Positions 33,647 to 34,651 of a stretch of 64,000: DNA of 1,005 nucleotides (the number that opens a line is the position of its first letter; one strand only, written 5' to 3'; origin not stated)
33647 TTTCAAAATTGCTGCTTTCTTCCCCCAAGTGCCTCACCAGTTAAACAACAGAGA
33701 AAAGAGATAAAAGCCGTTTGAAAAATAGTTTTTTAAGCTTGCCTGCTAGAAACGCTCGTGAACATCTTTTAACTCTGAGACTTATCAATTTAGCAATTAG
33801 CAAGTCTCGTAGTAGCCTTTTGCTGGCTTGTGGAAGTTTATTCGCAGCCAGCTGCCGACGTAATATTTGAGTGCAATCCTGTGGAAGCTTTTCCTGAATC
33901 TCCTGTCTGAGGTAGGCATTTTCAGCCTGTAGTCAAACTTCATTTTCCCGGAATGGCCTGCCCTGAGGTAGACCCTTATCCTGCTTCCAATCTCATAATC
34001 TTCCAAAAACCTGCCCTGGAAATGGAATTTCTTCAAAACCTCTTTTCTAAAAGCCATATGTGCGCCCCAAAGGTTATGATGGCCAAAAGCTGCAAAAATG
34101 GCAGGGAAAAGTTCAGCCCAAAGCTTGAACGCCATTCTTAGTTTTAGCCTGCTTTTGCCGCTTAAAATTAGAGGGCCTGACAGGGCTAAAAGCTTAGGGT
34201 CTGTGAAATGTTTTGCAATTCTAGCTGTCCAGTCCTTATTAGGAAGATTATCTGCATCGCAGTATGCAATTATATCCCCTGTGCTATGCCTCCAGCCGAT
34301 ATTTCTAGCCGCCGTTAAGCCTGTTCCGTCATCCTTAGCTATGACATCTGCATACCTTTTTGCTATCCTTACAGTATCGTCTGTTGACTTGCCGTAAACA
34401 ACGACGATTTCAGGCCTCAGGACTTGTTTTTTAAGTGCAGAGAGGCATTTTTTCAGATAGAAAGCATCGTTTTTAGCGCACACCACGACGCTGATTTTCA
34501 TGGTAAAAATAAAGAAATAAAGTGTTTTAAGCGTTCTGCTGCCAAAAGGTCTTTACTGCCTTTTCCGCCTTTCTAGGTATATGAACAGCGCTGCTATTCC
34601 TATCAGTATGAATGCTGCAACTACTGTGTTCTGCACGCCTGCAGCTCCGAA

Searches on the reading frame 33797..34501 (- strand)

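Call 36: search_protein_families(library=pfam, proteins=[window:33797-34501:-], max_evalue=0.001)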
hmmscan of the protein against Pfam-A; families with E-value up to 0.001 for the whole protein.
window:33797-34501:- (234 aa): 4 families
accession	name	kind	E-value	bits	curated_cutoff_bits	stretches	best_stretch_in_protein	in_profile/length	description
PF00535.33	Glycos_transf_2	-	2.4e-24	86.6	23.3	1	4-158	1-166/168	Glycosyl transferase family 2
PF13641.12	Glyco_tranf_2_3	-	2.9e-10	41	27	1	3-188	3-202/230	Glycosyltransferase like family 2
PF10111.15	Glyco_tranf_2_2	-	3e-07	30.7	27.3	1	5-100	2-107/276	Glycosyltransferase like family 2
PF13506.12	Glyco_transf_21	-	0.00016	21.6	21.7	1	68-176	24-138/174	Glycosyl transferase family 21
